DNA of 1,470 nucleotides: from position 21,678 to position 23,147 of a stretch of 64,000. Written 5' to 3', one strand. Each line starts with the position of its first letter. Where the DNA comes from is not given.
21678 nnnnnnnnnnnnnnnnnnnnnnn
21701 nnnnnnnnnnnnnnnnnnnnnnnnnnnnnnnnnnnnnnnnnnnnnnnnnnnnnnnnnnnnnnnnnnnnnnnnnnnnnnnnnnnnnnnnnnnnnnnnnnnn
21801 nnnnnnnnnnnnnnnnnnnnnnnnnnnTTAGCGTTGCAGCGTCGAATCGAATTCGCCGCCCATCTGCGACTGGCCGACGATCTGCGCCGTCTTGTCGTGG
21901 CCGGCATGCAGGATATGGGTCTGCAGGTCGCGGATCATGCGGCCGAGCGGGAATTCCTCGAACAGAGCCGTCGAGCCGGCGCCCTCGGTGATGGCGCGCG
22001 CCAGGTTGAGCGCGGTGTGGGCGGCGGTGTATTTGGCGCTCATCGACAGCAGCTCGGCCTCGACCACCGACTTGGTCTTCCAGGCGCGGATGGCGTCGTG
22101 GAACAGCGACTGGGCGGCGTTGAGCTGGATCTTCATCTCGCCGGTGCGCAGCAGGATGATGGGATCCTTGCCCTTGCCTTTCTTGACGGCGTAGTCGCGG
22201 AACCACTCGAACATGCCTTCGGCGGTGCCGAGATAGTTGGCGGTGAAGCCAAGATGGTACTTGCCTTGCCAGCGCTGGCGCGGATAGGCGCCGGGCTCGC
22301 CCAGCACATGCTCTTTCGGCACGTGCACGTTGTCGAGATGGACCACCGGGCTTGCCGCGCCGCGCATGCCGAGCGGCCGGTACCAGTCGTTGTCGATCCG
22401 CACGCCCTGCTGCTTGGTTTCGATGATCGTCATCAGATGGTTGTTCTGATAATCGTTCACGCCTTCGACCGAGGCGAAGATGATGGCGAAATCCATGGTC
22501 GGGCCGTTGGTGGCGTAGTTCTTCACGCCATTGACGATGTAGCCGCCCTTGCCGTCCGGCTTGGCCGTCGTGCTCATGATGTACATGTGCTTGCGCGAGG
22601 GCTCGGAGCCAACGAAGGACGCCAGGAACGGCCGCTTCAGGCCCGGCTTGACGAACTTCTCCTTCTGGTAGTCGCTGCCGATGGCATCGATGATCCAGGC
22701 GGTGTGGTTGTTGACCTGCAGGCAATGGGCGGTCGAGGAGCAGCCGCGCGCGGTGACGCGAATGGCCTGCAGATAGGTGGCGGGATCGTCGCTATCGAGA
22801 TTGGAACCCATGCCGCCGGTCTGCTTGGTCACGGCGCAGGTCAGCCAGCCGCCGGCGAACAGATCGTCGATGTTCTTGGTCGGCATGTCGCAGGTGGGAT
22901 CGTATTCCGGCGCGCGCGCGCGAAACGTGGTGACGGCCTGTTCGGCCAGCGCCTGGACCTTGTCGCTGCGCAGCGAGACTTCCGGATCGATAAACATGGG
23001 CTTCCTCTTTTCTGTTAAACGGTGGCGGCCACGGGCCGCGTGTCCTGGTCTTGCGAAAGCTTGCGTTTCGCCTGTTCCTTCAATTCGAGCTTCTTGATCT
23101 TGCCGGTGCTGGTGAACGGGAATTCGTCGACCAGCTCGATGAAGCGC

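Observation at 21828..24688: Repeated ligase plus Glu-less ACAD-fold module (three copies in the window)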

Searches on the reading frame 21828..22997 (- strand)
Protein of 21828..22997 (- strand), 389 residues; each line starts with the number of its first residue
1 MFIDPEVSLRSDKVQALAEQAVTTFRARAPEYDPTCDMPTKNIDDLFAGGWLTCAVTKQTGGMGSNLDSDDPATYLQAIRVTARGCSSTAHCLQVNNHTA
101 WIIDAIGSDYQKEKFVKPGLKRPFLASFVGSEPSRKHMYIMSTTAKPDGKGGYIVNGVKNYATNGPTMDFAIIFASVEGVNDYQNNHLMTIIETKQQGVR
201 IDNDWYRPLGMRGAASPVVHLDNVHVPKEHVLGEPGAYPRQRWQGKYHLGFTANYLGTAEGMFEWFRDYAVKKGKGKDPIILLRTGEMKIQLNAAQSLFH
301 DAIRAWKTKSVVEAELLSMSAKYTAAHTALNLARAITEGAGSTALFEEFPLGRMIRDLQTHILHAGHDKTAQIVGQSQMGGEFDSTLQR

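Call 9: search_protein_families(library=pfam, proteins=[window:21828-22997:-], max_evalue=0.01)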
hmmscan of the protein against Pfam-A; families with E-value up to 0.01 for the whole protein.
window:21828-22997:- (389 aa): 6 families
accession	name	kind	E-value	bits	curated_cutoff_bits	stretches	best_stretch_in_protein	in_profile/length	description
PF08028.16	Acyl-CoA_dh_2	-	7.4e-13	49.4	22.7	1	250-368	2-133/134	Acyl-CoA dehydrogenase, C-terminal domain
PF02770.24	Acyl-CoA_dh_M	-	4.8e-12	46.3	33.3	1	137-224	12-97/97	Acyl-CoA dehydrogenase, middle domain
PF02771.21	Acyl-CoA_dh_N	-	1.3e-09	38.9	22.9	1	13-118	10-108/113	Acyl-CoA dehydrogenase, N-terminal domain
PF00441.29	Acyl-CoA_dh_1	-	1.5e-07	32.1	22.4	1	253-367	20-137/150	Acyl-CoA dehydrogenase, C-terminal domain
PF11794.13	HpaB_N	-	0.0019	18.3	35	1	150-232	175-269/270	4-hydroxyphenylacetate 3-hydroxylase N terminal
PF19678.4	DUF6180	-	0.0052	17.3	26.9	0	56-114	25-83/102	Family of unknown function (DUF6180)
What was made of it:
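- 21828..22997 (-): GL1a: Glu-less ACAD-fold protein (389 aa), copy 1. Pfam ACAD N/M/C domains (call 9).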

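Call 10: search_protein_families(library=ncbifam, proteins=[window:21828-22997:-], max_evalue=0.01)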
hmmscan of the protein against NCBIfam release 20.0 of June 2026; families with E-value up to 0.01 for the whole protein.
window:21828-22997:- (389 aa): 15 families
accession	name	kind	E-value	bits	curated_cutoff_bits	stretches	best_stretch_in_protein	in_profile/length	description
NF043015.1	DibenthMonoxDszC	equivalog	3.8e-31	108.3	850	1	12-376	17-401/415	dibenzothiophene monooxygenase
TIGR04022.1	sulfur_SfnB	equivalog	2.6e-28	99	430.9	1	13-377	9-378/391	SfnB family sulfur acquisition oxidoreductase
NF042972.1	AcrlCoAredClosAcrC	equivalog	3.3e-24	85.3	640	1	16-373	14-370/378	acryloyl-CoA reductase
NF042439.1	SulpropCoADesulf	equivalog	5e-22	78.2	600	1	19-373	6-361/379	3-sulfinopropanoyl-CoA desulfinase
NF043006.1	CyhCrbnylCoADH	equivalog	1.3e-21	77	650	1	14-373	15-369/380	cyclohexane-1-carbonyl-CoA dehydrogenase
NF045552.1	GlutCoADH_Des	equivalog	2.4e-16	60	470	1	75-378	67-379/387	glutaryl-CoA dehydrogenase Acd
NF049984.1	Rv1679_FadE16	equivalog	3.8e-15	56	600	1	19-237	6-214/371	Rv1679 family acyl-CoA dehydrogenase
NF058590.1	AcCoDHFadEBacil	equivalog_domain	1.1e-14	53.9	600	1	74-339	86-345/586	acyl-CoA dehydrogenase FadE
NF053553.1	prodigi_MBC_PigA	equivalog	5.1e-14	52.2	500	1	83-357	77-357/381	prodigiosin MBC biosynthesis dehydrogenase PigA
NF045652.1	ProlPCPDhRedW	equivalog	1.1e-13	50.7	650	1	50-238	44-228/376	L-prolyl-[peptidyl-carrier protein] dehydrogenase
NF008997.0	PRK12341.1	equivalog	5.7e-13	48.7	537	1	33-370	33-367/382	acyl-CoA dehydrogenase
NF045629.1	monooxsub_HsaA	equivalog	3.1e-12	46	450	1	21-232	7-197/383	3-hydroxy-9,10-secoandrosta-1,3,5(10)-triene-9,17-dione monooxygenase oxygenase subunit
NF045920.1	HphnlacHdxOX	equivalog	9.4e-10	37.9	650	1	146-387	115-383/384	p-hydroxyphenylacetate 3-hydroxylase oxygenase component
NF002885.1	PRK03354.1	equivalog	4.8e-09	35.7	540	1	131-370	124-364/378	crotonobetainyl-CoA dehydrogenase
TIGR03204.1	pimC_large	equivalog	0.0029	16.6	623.85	1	101-235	98-229/395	pimeloyl-CoA dehydrogenase large subunit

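Call 11: find_encoding_contigs(protein=window:21828-22997:-, flank=10000, max_places=4)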
Protein window:21828-22997:- (389 aa): 5 contigs read that carry it; 4 places shown.
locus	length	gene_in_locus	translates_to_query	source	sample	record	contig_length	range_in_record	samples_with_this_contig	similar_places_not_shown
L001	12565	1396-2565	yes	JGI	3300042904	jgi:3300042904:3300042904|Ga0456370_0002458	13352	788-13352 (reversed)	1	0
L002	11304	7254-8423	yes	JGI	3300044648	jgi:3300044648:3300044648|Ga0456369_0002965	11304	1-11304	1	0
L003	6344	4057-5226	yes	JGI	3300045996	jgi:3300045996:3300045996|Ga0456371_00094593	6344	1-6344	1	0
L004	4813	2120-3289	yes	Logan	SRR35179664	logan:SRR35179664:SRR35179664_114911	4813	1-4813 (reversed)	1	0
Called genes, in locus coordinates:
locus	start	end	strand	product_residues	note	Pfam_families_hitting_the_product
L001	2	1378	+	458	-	?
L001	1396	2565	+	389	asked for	PF02771:Acyl-CoA_dh_N, PF02770:Acyl-CoA_dh_M, PF00441:Acyl-CoA_dh_1 (weak), PF08028:Acyl-CoA_dh_2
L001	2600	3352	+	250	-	PF00392:GntR, PF07729:FCD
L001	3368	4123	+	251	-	PF00106:adh_short, PF08659:KR (weak), PF13561:adh_short_C2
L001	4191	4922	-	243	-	PF00392:GntR, PF07729:FCD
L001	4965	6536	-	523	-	PF00890:FAD_binding_2, PF01266:DAO (weak), PF03486:HI0933_like (weak), PF12831:FAD_oxidored, PF00732:GMC_oxred_N (weak), PF00890:FAD_binding_2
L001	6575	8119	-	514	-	PF01039:Carboxyl_trans, PF03255:ACCA (faint)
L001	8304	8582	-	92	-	-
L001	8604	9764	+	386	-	PF02771:Acyl-CoA_dh_N, PF02770:Acyl-CoA_dh_M, PF00441:Acyl-CoA_dh_1, PF08028:Acyl-CoA_dh_2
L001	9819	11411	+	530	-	PF00581:Rhodanese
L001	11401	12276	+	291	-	PF00561:Abhydrolase_1, PF12697:Abhydrolase_6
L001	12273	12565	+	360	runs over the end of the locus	?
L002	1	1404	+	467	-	?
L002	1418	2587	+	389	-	PF02771:Acyl-CoA_dh_N, PF02770:Acyl-CoA_dh_M, PF00441:Acyl-CoA_dh_1, PF08028:Acyl-CoA_dh_2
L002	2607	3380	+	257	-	PF20703:nSTAND1 (faint), PF00005:ABC_tran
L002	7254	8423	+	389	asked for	PF02771:Acyl-CoA_dh_N, PF02770:Acyl-CoA_dh_M, PF00441:Acyl-CoA_dh_1 (weak), PF08028:Acyl-CoA_dh_2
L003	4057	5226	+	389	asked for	PF02771:Acyl-CoA_dh_N, PF02770:Acyl-CoA_dh_M, PF00441:Acyl-CoA_dh_1 (weak), PF08028:Acyl-CoA_dh_2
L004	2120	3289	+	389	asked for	PF02771:Acyl-CoA_dh_N, PF02770:Acyl-CoA_dh_M, PF00441:Acyl-CoA_dh_1 (weak), PF08028:Acyl-CoA_dh_2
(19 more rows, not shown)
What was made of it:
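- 21828..22997 (-): Same gene call on metagenome contigs (call 11).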

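Call 12: search_solved_structures(query=window:21828-22997:-, max_evalue=0.001, show_alignments=3)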
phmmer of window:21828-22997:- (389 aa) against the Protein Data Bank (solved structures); distinct sequences matched with E-value up to 0.001: 88 (the best 60 are shown).
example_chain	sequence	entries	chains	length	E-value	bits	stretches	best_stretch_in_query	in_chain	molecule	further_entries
4doy_A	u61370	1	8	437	8.8e-23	84.3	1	16-383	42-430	Dibenzothiophene desulfurization enzyme C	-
4jek_A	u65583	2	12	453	1e-22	84.1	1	16-383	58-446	Dibenzothiophene desulfurization enzyme C | DszC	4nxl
3x0x_A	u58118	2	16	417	1.3e-22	83.7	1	16-383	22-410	DszC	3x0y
5xb8_A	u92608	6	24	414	7.9e-20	74.6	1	16-365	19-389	Thermophilic dibenzothiophene desulfurization enzyme C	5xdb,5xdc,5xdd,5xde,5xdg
5ol2_C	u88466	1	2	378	8.2e-20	74.5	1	23-373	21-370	Acyl-CoA dehydrogenase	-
1ukw_A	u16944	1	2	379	3.6e-19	72.4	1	12-372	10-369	acyl-CoA dehydrogenase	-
5gj7_A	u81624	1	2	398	5.1e-19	71.9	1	20-362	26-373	Acyl-CoA dehydrogenase type 2 domain protein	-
5z8t_A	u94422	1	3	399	5.1e-19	71.9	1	20-362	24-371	Acyl-CoA dehydrogenase type 2 domain protein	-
2vig_A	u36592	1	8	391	3.1e-18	69.3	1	38-372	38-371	SHORT-CHAIN SPECIFIC ACYL-COA DEHYDROGENASE,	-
7y0a_A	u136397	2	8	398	4.6e-18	68.8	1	38-372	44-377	Short-chain specific acyl-CoA dehydrogenase, mitochondrial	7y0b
8sgs_A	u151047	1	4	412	5.4e-18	68.5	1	38-371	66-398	Short-chain specific acyl-CoA dehydrogenase, mitochondrial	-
6fah_C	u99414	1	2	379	7.1e-18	68.1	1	18-374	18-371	Caffeyl-CoA reductase-Etf complex subunit CarC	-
2dvl_A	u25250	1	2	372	7.4e-18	68.1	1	12-372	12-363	Acyl-CoA dehydrogenase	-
1jqi_A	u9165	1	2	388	1.6e-17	67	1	33-372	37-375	short chain acyl-CoA dehydrogenase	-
4irn_A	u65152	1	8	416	6.1e-17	65.1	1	74-367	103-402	Prolyl-ACP dehydrogenase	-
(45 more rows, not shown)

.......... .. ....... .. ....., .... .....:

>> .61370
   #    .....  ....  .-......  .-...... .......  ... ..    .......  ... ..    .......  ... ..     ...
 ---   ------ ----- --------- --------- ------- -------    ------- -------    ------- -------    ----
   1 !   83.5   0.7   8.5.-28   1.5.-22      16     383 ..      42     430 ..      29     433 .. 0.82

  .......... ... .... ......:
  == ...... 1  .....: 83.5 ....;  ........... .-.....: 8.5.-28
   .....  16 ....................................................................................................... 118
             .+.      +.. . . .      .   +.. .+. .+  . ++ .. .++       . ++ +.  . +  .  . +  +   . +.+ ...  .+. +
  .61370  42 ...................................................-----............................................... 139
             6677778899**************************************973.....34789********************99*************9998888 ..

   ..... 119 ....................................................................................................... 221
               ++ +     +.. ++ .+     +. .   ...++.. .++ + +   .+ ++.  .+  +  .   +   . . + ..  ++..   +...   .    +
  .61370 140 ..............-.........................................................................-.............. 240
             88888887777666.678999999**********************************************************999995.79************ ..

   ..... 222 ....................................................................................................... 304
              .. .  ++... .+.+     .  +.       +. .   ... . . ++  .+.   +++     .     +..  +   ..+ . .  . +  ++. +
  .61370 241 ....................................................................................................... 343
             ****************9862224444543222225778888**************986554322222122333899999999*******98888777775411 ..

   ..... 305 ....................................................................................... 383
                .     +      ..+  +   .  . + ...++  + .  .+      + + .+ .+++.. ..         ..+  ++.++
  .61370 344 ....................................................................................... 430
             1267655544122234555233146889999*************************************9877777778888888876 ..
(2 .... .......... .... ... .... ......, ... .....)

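Call 17: find_homologous_proteins(query=window:21828-22997:-, max_evalue=1e-10)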
Query window:21828-22997:- (389 aa): 308 proteins with E <= 1e-10 among 3511 candidates; the best 120 are listed.
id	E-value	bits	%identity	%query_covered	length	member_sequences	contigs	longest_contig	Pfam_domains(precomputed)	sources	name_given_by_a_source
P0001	3.7e-256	867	95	100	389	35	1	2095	PF02770.25,PF00441.30,PF08028.17,PF02771.22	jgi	jgi:alkylation response protein AidB-like acyl-CoA dehydrogenase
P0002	1.4e-250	849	93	100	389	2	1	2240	PF02770.25,PF00441.30,PF08028.17,PF02771.22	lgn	-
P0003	3.1e-241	818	89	100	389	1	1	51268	PF02770.25,PF00441.30,PF08028.17,PF02771.22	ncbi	ncbi:MAG: acyl-CoA dehydrogenase family protein [Rhodospirillales bacterium]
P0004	1.0e-239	813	88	100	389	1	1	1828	PF02770.25,PF00441.30,PF08028.17,PF02771.22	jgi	jgi:alkylation response protein AidB-like acyl-CoA dehydrogenase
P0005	1.0e-239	813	88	100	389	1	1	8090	PF02770.25,PF00441.30,PF08028.17,PF02771.22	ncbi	-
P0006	3.1e-236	802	88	100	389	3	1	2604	PF02770.25,PF00441.30,PF08028.17,PF02771.22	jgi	-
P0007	3.6e-202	690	74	100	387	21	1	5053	PF02770.25,PF00441.30,PF08028.17,PF02771.22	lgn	-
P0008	9.8e-197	672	72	100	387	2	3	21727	PF02770.25,PF00441.30,PF08028.17,PF02771.22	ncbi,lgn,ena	-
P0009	6.7e-191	653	70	100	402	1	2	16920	PF02770.25,PF00441.30,PF08028.17,PF02771.22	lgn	-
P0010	2.0e-188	644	70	100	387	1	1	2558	PF02770.25,PF00441.30,PF08028.17,PF02771.22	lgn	-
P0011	1.8e-176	605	67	100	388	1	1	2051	PF02770.25,PF00441.30,PF08028.17,PF02771.22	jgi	jgi:alkylation response protein AidB-like acyl-CoA dehydrogenase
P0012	7.9e-175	600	65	100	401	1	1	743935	PF02770.25,PF08028.17,PF02771.22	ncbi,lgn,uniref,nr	ncbi:acyl-CoA dehydrogenase family protein [Oceanibacterium hippocampi]|uniref:Dibenzothiophene mono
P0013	1.2e-174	599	64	100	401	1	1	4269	PF02770.25,PF00441.30,PF08028.17,PF02771.22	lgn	-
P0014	2.9e-173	594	67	100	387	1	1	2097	PF02770.25,PF00441.30,PF08028.17,PF02771.22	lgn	-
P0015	4.1e-173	594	90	73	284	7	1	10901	PF02770.25,PF00441.30,PF08028.17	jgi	jgi:alkylation response protein AidB-like acyl-CoA dehydrogenase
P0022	5.5e-169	580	63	100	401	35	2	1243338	PF02770.25,PF08028.17,PF02771.22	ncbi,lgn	-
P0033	3.1e-163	561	62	100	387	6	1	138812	PF02770.25,PF00441.30,PF08028.17,PF02771.22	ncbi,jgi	ncbi:MAG: acyl-CoA dehydrogenase family protein [Pseudolabrys sp.]|jgi:alkylation response protein A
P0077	1.4e-150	520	59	100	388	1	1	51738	PF02770.25,PF08028.17,PF02771.22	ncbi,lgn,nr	ncbi:MAG: acyl-CoA dehydrogenase family protein [Pseudodonghicola sp.]|nr:acyl-CoA dehydrogenase fam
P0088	3.0e-147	509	57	100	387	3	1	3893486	PF02770.25,PF00441.30,PF08028.17,PF02771.22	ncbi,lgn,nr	ncbi:acyl-CoA dehydrogenase family protein [Thalassospiraceae bacterium LMO-JJ14]|nr:acyl-CoA dehydr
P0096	1.4e-142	494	57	100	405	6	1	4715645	PF02770.25,PF00441.30,PF08028.17,PF02771.22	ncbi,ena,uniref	ncbi:acyl-CoA dehydrogenase family protein [Ferrovibrio sp.]|uniref:acyl-CoA dehydrogenase family pr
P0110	1.3e-136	474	54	100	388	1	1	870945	PF02770.25,PF00441.30,PF08028.17,PF02771.22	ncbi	-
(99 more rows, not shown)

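Call 19: find_encoding_contigs(protein=P0012, flank=10000, max_places=1)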
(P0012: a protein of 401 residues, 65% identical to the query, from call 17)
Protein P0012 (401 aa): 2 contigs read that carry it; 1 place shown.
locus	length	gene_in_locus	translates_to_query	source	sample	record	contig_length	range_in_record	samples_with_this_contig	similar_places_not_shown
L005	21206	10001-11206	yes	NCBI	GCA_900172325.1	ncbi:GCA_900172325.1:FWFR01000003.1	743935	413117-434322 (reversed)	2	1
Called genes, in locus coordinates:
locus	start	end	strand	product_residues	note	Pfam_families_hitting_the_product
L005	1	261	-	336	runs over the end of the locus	PF00005:ABC_tran, PF08352:oligo_HPY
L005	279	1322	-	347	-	PF00005:ABC_tran, PF13304:AAA_21, PF08352:oligo_HPY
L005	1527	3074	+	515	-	PF00496:SBP_bac_5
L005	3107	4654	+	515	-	PF00496:SBP_bac_5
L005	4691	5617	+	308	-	PF19300:BPD_transp_1_N, PF00528:BPD_transp_1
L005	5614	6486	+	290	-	PF00528:BPD_transp_1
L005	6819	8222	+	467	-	PF03972:MmgE_PrpD_N, PF19305:MmgE_PrpD_C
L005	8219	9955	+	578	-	PF00501:AMP-binding, PF13193:AMP-binding_C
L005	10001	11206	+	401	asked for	PF02771:Acyl-CoA_dh_N, PF02770:Acyl-CoA_dh_M, PF08028:Acyl-CoA_dh_2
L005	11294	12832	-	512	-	PF01039:Carboxyl_trans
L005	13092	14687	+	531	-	PF00581:Rhodanese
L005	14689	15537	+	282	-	PF00561:Abhydrolase_1, PF00975:Thioesterase, PF12697:Abhydrolase_6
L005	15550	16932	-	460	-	PF00392:GntR, PF00155:Aminotran_1_2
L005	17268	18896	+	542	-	PF00501:AMP-binding, PF13193:AMP-binding_C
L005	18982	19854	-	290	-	PF02668:TauD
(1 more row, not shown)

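Call 20: find_encoding_contigs(protein=P0088, flank=10000, max_places=1)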
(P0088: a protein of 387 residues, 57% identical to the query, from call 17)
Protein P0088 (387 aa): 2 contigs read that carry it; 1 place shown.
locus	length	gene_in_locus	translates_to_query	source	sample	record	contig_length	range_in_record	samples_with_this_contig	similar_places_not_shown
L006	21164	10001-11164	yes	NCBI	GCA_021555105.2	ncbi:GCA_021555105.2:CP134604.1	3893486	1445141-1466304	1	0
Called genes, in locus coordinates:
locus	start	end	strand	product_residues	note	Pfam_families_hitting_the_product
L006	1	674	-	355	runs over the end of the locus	PF00005:ABC_tran, PF13304:AAA_21, PF08352:oligo_HPY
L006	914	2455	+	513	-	PF00496:SBP_bac_5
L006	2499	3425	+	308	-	PF19300:BPD_transp_1_N, PF00528:BPD_transp_1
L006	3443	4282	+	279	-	PF12911:OppC_N (weak), PF00528:BPD_transp_1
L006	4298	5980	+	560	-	PF00501:AMP-binding, PF13193:AMP-binding_C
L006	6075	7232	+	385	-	PF02771:Acyl-CoA_dh_N, PF02770:Acyl-CoA_dh_M, PF00441:Acyl-CoA_dh_1, PF22924:ACOX_C_alpha1, PF08028:Acyl-CoA_dh_2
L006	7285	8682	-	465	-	PF00392:GntR, PF00155:Aminotran_1_2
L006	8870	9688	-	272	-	PF00106:adh_short, PF23441:SDR, PF08659:KR, PF13561:adh_short_C2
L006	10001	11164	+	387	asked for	PF02771:Acyl-CoA_dh_N, PF02770:Acyl-CoA_dh_M, PF00441:Acyl-CoA_dh_1, PF08028:Acyl-CoA_dh_2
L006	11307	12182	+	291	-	PF08450:SGL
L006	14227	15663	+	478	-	PF00171:Aldedh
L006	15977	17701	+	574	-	PF00501:AMP-binding, PF13193:AMP-binding_C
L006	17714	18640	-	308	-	PF00126:HTH_1, PF03466:LysR_substrate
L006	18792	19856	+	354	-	PF01547:SBP_bac_1, PF13416:SBP_bac_8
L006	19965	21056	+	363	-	PF00005:ABC_tran, PF13304:AAA_21 (faint), PF08402:TOBE_2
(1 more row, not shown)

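Call 21: find_encoding_contigs(protein=P0096, flank=10000, max_places=1)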
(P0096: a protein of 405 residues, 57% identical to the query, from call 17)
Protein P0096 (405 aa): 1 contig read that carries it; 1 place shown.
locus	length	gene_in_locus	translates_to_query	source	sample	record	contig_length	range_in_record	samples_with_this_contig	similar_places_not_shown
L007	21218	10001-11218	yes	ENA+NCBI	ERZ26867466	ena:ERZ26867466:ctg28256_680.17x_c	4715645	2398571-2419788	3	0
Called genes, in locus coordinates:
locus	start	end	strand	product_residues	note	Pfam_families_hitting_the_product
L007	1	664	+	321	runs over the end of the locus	PF00478:IMPDH (faint), PF03060:NMO, PF02581:TMP-TENI (weak), PF03060:NMO, PF01070:FMN_dh (weak)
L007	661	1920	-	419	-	PF07690:MFS_1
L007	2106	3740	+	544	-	PF00501:AMP-binding, PF13193:AMP-binding_C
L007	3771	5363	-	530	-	PF00581:Rhodanese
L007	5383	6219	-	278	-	PF00378:ECH_1, PF16113:ECH_2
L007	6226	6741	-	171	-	PF01613:Flavin_Reduct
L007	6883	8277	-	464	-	PF00392:GntR, PF00155:Aminotran_1_2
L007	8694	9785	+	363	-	PF00926:DHBP_synthase, PF00925:GTP_cyclohydro2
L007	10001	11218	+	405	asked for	PF02771:Acyl-CoA_dh_N, PF02770:Acyl-CoA_dh_M, PF00441:Acyl-CoA_dh_1 (weak), PF08028:Acyl-CoA_dh_2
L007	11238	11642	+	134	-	PF01575:MaoC_dehydratas, PF13452:FAS1_DH_region (faint)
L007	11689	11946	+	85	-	-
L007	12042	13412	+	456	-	PF00289:Biotin_carb_N, PF02786:CPSase_L_D2, PF07478:Dala_Dala_lig_C (weak), PF02785:Biotin_carb_C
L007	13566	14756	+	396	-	PF00108:Thiolase_N, PF02801:Ketoacyl-synt_C (faint), PF02803:Thiolase_C, PF22691:Thiolase_C_1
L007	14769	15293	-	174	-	PF12802:MarR_2, PF01047:MarR, PF13463:HTH_27 (faint)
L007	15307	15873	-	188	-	PF02627:CMD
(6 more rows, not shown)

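Call 29: search_solved_structures(query=A2, max_evalue=1e-10, show_alignments=0)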
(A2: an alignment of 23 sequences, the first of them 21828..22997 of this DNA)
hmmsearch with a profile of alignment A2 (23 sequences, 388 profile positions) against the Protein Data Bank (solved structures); distinct sequences matched with E-value up to 1e-10: 90 (the best 60 are shown).
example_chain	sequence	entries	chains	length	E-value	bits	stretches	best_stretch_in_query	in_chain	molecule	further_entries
4n5f_A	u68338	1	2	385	1.9e-37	132.3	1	17-359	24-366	Putative acyl-CoA dehydrogenase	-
5ol2_C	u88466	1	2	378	5e-37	131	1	9-359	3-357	Acyl-CoA dehydrogenase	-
4m9a_A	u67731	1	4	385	1.4e-36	129.5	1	17-359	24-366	Acyl-CoA dehydrogenase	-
2dvl_A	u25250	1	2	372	6e-36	127.4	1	14-359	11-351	Acyl-CoA dehydrogenase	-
1jqi_A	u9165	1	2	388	1.9e-35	125.8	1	15-358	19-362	short chain acyl-CoA dehydrogenase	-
2jif_A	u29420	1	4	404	3.1e-35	125.1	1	16-359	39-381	SHORT/BRANCHED CHAIN SPECIFIC ACYL-COA DEHYDROGENASE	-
2vig_A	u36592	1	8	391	1.7e-34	122.6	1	14-359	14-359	SHORT-CHAIN SPECIFIC ACYL-COA DEHYDROGENASE,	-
7y0a_A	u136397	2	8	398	3.1e-34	121.8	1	14-359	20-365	Short-chain specific acyl-CoA dehydrogenase, mitochondrial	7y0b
8sgs_A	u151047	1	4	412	3.8e-34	121.5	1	14-358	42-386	Short-chain specific acyl-CoA dehydrogenase, mitochondrial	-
1ukw_A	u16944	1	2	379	6.3e-34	120.7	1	10-363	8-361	acyl-CoA dehydrogenase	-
5gj7_A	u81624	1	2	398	1.4e-31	113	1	21-359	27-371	Acyl-CoA dehydrogenase type 2 domain protein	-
5z8t_A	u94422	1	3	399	1.4e-31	113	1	21-359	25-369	Acyl-CoA dehydrogenase type 2 domain protein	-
1buc_A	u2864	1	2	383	2.3e-30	109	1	22-361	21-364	BUTYRYL-COA DEHYDROGENASE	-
3x0x_A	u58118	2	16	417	4.5e-30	108.1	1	22-378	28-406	DszC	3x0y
4doy_A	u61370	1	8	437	4.7e-30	108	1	22-378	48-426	Dibenzothiophene desulfurization enzyme C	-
5af7_A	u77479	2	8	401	1.6e-21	79.9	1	16-363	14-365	ACYL-COA DEHYDROGENASE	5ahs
6u76_A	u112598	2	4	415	4.5e-20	75.1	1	18-379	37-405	methanesulfinate monooxygenase | Putative dehydrogenase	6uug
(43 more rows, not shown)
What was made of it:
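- Closest known: AcdDPN7 3-sulfinopropionyl-CoA desulfinase. Different: The sequence relationship is weaker than to ACADs or DszC (calls 10, 29).
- Closest known: SfnB / MsuC / Dms1-3 sulfur-scavenging ACAD-fold monooxygenases. Different: MsuC (6u76) scores 75 bits with the family profile (call 29).
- The profile scores 80 bits on 5af7, below ACADs and DszC (call 29).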
